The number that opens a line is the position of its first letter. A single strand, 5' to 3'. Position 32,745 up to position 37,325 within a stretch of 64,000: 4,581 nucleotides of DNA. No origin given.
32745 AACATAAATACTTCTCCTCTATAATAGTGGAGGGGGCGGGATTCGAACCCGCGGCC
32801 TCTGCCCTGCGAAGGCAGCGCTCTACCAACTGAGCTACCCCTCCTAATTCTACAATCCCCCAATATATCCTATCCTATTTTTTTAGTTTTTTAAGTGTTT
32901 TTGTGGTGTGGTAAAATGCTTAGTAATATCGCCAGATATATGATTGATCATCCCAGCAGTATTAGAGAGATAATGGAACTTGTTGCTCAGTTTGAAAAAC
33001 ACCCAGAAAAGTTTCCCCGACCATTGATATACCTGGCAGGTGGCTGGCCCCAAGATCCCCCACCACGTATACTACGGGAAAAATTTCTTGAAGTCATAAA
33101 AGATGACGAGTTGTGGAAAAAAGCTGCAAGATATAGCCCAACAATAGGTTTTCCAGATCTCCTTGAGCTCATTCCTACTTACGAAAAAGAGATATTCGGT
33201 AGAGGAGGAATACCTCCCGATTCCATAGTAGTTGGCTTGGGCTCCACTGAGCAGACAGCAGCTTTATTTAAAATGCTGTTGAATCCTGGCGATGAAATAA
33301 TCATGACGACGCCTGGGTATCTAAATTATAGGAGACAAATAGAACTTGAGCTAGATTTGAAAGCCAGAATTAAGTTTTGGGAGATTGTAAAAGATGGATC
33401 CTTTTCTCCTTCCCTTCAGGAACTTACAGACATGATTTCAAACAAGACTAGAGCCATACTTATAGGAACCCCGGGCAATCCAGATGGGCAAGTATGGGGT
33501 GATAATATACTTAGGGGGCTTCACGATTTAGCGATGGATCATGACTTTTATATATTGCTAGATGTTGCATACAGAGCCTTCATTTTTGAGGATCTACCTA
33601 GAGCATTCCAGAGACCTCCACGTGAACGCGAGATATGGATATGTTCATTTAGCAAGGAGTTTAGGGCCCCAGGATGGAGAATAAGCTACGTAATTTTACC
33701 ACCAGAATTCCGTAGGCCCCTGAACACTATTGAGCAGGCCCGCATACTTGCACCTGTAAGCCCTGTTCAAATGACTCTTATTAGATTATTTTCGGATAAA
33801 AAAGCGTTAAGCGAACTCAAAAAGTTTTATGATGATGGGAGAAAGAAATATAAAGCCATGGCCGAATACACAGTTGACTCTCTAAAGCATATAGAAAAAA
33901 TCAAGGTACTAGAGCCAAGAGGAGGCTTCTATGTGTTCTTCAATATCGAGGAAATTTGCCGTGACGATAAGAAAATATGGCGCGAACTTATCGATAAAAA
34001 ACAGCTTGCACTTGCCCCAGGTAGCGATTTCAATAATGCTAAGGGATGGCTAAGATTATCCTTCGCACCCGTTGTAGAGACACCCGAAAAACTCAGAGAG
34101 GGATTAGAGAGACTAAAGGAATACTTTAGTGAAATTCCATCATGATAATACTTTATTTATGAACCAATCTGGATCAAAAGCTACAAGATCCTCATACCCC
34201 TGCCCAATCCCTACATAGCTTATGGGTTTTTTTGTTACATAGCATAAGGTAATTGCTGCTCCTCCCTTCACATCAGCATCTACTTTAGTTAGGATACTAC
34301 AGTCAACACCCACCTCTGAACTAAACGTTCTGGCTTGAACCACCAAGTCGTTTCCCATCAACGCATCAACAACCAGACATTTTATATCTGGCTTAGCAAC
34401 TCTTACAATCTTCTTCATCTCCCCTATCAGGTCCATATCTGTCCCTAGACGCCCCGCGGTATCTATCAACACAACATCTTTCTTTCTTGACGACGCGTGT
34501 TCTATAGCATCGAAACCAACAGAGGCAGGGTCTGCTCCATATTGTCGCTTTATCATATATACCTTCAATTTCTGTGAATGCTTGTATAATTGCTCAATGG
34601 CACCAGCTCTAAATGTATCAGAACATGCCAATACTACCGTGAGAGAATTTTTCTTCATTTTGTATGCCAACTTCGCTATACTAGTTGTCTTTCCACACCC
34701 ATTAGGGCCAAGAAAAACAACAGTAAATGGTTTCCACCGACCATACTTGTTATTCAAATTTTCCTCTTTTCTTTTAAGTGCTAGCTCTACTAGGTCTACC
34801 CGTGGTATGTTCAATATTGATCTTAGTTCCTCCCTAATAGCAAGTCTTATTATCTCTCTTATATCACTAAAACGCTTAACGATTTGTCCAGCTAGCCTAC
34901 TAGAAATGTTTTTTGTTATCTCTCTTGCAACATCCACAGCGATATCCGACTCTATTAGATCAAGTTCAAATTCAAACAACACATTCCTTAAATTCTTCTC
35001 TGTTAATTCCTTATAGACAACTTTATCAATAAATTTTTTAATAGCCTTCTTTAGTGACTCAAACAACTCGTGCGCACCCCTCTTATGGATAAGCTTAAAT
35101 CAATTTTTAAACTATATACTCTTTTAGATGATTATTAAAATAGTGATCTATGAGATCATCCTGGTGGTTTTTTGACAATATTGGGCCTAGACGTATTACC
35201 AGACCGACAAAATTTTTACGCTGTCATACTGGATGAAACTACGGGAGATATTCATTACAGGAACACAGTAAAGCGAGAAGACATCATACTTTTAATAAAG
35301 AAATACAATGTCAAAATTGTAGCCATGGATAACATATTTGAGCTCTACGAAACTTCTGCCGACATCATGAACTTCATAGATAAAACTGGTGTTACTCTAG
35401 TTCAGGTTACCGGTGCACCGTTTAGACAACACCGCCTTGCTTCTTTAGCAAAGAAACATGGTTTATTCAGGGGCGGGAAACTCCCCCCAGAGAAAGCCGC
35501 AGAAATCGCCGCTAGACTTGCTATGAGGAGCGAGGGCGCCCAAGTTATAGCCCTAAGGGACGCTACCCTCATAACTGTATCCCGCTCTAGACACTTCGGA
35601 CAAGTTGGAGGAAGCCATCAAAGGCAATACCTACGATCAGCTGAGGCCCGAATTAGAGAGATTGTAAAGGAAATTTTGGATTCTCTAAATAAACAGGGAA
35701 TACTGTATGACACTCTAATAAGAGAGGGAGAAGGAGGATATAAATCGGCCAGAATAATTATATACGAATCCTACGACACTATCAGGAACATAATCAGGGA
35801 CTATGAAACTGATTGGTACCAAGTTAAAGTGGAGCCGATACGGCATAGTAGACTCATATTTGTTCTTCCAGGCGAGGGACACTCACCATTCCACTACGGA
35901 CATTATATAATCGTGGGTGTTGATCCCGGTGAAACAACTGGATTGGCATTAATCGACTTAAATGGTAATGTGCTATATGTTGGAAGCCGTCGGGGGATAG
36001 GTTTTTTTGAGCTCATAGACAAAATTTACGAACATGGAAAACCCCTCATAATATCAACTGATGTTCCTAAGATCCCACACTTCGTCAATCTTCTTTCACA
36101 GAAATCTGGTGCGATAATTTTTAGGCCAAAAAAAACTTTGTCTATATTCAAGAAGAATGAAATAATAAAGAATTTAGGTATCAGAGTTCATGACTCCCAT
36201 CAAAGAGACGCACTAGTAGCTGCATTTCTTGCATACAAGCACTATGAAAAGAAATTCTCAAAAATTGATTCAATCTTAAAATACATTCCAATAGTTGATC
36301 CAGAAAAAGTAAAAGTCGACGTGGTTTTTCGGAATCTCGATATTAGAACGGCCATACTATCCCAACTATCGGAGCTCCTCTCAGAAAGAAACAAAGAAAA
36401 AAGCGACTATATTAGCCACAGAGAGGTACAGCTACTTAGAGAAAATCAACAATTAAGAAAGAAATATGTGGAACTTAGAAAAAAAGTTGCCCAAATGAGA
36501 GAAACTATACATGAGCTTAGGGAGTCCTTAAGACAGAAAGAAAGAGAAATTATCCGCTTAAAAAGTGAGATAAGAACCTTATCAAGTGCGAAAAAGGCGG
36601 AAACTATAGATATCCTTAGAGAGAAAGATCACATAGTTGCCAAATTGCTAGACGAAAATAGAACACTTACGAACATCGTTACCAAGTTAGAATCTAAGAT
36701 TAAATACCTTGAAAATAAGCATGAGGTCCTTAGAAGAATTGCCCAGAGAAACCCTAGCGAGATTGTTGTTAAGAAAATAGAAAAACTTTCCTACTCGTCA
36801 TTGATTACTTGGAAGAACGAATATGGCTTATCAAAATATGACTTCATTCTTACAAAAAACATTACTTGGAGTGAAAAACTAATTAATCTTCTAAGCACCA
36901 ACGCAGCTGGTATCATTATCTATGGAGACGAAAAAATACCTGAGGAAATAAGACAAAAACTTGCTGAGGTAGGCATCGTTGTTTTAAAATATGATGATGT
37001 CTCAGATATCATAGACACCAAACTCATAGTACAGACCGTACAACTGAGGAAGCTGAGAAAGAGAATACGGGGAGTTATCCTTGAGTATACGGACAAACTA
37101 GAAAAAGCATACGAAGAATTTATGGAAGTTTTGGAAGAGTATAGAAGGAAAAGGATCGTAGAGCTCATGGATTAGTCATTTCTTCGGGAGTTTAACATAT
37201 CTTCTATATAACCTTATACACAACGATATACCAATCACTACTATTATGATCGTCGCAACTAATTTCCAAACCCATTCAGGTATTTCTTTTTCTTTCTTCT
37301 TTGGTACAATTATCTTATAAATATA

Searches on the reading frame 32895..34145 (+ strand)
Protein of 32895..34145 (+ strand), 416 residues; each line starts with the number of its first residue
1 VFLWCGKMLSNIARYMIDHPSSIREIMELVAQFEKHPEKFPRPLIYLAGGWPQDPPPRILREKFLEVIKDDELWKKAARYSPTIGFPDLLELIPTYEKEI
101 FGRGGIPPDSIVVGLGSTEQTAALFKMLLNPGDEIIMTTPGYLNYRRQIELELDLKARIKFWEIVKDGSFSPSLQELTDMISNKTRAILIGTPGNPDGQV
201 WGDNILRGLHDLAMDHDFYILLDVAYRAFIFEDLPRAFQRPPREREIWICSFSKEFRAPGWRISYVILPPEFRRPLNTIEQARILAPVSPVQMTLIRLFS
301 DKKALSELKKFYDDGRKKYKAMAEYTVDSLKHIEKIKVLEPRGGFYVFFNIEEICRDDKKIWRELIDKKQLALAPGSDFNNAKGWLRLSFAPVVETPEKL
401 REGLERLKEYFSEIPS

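Call 95: search_protein_families(library=pfam, proteins=[window:32895-34145:+], max_evalue=0.00001)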
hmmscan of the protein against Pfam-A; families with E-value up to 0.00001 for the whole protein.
window:32895-34145:+ (416 aa): 1 family
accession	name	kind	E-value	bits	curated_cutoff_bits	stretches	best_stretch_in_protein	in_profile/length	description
PF00155.27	Aminotran_1_2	-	4.1e-40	138.5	19.7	1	74-407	32-361/361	Aminotransferase class I and II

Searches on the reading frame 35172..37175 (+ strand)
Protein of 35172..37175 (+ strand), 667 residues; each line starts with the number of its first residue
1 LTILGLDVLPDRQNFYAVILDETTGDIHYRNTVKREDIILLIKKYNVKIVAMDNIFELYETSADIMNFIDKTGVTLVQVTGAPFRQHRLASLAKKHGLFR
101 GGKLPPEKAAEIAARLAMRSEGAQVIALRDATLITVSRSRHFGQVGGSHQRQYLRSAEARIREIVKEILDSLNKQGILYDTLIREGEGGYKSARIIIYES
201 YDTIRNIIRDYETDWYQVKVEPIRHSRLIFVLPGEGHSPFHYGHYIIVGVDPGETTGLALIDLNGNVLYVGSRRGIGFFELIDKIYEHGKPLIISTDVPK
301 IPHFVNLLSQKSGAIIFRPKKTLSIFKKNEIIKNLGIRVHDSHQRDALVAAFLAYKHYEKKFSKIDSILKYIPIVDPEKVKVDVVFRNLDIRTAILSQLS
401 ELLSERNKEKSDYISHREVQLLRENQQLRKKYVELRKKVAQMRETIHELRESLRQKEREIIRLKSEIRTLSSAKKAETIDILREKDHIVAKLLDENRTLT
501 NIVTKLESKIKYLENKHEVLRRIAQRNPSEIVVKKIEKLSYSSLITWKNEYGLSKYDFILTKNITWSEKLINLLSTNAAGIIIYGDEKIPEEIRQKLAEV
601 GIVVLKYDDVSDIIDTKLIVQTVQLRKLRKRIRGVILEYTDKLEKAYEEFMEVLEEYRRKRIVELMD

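Call 95: search_protein_families(library=pfam, proteins=[window:35172-37175:+], max_evalue=0.00001)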
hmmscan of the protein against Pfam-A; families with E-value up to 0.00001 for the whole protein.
window:35172-37175:+ (667 aa): 1 family
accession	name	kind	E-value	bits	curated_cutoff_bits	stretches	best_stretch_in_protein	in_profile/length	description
PF04312.18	DUF460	-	1.1e-34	119.5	28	1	216-351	7-135/135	Protein of unknown function (DUF460)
